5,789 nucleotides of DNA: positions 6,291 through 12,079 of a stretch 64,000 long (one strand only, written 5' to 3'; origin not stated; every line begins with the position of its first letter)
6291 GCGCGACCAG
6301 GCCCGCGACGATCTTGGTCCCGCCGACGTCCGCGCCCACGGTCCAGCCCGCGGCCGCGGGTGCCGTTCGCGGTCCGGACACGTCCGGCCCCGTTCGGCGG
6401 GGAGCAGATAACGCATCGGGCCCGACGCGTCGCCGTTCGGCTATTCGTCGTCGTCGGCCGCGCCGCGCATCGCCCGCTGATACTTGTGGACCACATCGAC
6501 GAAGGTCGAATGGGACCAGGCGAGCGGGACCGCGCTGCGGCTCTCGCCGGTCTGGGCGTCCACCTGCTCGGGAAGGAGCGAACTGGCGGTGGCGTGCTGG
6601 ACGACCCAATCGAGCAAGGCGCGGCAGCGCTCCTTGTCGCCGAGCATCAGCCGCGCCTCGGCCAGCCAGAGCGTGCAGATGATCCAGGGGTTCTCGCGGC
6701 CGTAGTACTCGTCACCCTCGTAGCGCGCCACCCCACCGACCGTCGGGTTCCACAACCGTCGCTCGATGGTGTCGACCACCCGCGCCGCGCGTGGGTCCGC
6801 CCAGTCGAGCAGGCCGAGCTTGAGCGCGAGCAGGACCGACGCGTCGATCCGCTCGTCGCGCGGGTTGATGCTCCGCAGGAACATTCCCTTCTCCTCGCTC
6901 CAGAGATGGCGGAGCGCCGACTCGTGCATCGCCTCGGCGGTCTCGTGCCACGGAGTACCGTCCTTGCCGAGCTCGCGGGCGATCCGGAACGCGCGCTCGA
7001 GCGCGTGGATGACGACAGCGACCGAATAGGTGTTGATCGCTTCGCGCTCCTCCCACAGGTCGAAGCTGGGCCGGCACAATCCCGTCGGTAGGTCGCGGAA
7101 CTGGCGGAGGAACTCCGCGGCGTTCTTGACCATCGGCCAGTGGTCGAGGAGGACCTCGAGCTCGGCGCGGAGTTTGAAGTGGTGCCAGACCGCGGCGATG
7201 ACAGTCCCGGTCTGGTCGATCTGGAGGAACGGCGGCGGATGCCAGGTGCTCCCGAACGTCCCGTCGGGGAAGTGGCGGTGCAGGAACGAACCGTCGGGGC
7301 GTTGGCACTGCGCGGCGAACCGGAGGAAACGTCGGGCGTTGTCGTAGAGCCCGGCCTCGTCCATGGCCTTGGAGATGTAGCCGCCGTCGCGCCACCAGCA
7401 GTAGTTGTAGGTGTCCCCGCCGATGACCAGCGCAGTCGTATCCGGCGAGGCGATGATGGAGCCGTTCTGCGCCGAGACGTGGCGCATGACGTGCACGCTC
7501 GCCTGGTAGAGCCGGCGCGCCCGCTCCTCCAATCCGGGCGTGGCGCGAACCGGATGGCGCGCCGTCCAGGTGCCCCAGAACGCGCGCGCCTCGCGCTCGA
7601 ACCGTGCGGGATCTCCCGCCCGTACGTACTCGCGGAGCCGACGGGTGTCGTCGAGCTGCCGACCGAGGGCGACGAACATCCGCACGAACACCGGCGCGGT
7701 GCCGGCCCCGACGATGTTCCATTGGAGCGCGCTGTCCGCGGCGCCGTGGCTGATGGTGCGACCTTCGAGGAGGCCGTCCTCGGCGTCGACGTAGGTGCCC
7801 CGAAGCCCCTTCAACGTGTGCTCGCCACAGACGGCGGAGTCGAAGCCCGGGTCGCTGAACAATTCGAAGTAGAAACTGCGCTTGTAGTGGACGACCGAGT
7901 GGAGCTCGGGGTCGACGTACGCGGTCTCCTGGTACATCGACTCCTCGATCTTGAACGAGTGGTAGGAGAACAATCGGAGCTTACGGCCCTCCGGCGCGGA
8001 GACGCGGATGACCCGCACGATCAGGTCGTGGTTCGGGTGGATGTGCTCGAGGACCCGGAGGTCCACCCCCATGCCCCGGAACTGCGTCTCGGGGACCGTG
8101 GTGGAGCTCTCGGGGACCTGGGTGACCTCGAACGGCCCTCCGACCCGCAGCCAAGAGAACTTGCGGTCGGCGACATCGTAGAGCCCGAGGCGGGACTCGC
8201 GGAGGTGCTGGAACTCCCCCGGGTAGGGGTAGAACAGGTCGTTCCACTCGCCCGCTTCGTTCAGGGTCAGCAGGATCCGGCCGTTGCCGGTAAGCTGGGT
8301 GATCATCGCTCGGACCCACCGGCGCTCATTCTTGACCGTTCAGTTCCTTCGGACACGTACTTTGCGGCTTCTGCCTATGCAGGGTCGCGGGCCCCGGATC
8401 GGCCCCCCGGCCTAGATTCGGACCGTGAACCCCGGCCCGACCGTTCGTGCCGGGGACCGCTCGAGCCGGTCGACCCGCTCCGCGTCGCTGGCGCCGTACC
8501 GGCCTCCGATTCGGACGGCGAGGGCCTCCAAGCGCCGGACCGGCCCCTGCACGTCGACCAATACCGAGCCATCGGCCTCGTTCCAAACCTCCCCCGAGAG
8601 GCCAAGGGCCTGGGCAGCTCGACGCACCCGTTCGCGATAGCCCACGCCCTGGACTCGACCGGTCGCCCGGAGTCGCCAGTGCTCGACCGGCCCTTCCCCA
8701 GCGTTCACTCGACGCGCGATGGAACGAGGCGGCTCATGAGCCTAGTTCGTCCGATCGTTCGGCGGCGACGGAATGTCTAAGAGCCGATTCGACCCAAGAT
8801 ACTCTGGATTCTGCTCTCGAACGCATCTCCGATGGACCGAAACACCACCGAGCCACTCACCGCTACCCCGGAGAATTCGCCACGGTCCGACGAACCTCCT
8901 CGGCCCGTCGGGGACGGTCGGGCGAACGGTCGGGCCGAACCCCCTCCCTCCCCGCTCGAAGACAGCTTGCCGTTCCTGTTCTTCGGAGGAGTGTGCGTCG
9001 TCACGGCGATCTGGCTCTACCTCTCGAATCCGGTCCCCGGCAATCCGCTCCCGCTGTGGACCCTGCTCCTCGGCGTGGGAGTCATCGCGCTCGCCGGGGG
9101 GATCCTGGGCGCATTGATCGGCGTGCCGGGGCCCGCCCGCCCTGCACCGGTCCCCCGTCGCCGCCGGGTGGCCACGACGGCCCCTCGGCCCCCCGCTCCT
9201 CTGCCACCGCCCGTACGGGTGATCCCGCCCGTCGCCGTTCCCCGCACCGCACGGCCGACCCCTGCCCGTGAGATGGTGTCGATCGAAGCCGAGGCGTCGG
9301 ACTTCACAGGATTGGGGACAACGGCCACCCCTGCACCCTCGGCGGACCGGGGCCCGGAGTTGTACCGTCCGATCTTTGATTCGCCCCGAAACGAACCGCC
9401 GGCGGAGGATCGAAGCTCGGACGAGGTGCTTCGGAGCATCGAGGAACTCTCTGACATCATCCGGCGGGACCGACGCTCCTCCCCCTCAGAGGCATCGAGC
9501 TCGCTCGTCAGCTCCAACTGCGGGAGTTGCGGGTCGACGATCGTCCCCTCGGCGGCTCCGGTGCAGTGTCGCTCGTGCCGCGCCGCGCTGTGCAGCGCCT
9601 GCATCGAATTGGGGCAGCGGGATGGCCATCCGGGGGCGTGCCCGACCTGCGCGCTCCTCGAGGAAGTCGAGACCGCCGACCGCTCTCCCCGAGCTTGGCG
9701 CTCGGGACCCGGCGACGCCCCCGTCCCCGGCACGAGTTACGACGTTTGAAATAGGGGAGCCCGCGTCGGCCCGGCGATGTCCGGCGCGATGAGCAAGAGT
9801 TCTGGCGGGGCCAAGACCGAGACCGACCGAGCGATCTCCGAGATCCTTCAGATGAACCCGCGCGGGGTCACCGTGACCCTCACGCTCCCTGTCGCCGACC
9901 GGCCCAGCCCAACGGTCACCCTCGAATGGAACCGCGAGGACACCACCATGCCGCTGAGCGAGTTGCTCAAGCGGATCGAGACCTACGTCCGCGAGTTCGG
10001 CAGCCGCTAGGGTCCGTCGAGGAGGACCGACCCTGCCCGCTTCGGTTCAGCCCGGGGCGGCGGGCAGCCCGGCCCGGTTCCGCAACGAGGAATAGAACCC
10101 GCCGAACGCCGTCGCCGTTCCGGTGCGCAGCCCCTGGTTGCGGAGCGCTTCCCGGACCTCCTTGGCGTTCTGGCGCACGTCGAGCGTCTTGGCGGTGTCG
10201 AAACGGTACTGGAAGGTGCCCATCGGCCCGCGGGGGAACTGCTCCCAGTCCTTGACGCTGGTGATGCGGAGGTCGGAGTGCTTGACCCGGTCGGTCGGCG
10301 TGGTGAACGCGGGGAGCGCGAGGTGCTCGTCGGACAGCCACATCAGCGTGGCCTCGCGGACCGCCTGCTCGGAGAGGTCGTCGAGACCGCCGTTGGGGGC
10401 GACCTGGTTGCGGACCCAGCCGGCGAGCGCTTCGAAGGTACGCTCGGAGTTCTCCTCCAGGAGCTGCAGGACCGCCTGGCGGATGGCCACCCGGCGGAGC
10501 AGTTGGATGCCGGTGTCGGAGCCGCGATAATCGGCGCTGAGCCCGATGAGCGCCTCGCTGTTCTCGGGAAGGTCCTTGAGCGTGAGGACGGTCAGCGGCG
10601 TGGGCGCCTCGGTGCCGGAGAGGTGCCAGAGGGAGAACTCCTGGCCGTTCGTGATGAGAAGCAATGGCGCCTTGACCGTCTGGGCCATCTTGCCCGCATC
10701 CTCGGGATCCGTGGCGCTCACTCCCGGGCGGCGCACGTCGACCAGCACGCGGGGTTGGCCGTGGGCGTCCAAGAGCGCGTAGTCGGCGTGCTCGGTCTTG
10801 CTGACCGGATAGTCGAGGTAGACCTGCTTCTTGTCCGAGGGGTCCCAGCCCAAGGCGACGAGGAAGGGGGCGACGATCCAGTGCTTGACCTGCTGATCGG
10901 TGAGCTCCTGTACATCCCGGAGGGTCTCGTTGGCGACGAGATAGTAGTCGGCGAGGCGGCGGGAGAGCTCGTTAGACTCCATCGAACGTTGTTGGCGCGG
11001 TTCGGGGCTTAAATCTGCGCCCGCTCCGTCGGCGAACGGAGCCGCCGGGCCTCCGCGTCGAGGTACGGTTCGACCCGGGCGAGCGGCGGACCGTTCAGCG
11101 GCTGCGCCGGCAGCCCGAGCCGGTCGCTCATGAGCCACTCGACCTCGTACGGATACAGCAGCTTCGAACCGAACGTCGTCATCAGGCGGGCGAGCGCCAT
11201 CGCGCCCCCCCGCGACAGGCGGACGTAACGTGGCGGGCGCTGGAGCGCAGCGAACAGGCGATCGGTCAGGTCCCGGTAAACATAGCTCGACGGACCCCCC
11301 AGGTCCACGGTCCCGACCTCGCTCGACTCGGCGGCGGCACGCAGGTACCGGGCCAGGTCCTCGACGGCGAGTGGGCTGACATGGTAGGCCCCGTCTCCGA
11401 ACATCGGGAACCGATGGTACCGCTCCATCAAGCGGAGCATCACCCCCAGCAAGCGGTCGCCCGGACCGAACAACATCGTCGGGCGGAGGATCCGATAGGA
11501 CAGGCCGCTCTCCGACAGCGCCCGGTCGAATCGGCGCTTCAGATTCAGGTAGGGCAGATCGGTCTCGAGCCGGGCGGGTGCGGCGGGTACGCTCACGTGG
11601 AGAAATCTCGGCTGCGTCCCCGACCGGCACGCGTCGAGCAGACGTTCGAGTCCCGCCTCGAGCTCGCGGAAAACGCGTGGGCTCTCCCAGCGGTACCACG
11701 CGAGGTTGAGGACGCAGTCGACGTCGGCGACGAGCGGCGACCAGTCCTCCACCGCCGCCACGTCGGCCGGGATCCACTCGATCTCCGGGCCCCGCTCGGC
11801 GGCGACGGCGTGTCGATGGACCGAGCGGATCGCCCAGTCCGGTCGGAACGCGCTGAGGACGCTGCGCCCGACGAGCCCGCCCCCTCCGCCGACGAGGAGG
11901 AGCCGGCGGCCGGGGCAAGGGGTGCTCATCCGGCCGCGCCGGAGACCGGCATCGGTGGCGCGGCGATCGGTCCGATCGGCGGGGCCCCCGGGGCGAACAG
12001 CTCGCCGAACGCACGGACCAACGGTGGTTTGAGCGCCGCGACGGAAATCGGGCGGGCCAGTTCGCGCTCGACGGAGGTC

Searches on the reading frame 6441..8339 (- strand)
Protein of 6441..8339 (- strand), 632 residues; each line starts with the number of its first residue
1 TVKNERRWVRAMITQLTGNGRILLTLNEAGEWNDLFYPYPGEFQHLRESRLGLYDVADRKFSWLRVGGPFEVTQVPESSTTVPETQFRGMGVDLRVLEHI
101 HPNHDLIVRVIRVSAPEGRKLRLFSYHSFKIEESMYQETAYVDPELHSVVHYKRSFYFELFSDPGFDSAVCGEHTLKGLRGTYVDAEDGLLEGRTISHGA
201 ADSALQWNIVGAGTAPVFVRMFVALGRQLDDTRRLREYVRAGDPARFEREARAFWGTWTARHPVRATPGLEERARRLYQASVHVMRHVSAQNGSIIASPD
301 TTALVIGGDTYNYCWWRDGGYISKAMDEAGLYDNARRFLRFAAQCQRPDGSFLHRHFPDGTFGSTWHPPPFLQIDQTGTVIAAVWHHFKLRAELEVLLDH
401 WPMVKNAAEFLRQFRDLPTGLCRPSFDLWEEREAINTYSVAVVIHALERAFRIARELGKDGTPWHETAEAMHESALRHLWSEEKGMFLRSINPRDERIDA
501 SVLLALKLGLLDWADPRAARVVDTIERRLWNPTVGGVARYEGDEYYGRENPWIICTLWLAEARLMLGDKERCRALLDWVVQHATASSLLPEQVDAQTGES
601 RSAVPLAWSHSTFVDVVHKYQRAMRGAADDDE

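Call 38: search_protein_families(library=pfam, proteins=[window:6441-8339:-], max_evalue=0.001)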
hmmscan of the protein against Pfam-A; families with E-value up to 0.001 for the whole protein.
window:6441-8339:- (632 aa): 2 families
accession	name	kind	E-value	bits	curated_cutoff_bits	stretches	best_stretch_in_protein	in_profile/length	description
PF00723.27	Glyco_hydro_15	-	3e-34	119.1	22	3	372-562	122-328/427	Glycosyl hydrolases family 15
PF22422.2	MGH1-like_GH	-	0.00011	22.3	27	0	442-499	178-237/356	Mannosylglycerate hydrolase MGH1-like glycoside hydrolase domain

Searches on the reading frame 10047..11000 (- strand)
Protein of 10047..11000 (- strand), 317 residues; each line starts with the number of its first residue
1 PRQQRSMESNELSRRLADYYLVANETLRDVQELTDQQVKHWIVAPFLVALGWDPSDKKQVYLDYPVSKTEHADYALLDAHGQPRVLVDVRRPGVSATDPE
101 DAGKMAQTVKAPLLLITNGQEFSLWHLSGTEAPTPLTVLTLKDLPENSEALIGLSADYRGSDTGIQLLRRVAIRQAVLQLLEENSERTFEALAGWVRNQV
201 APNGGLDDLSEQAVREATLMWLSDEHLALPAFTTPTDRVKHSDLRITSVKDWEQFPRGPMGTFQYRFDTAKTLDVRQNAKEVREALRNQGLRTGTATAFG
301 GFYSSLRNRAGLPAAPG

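Call 38: search_protein_families(library=pfam, proteins=[window:10047-11000:-], max_evalue=0.001)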
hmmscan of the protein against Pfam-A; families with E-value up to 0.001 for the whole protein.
window:10047-11000:- (317 aa): 1 family
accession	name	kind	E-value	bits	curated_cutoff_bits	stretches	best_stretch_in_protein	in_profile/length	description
PF13588.12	HSDR_N_2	-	2.9e-05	24.6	25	1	64-129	28-98/110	Type I restriction enzyme R protein N terminus (HSDR_N)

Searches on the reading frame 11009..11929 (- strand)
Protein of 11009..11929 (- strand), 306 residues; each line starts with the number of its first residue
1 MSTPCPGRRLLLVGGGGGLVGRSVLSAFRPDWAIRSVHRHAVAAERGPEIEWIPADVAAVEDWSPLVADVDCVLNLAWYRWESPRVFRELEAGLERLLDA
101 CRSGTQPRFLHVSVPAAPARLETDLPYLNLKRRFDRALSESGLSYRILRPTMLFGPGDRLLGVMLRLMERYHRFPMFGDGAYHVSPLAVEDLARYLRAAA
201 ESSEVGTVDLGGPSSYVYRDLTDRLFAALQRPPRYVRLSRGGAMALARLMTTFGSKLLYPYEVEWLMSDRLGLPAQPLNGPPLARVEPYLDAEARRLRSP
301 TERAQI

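Call 38: search_protein_families(library=pfam, proteins=[window:11009-11929:-], max_evalue=0.001)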
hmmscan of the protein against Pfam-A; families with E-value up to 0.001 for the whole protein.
window:11009-11929:- (306 aa): 2 families
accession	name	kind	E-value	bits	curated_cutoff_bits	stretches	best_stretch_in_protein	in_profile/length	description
PF01370.27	Epimerase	-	2.3e-09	37.5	20.9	1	12-204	2-229/240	NAD dependent epimerase/dehydratase family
PF13460.12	NAD_binding_10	-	2.7e-09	37.6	27.2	1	15-153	1-146/184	NAD(P)H-binding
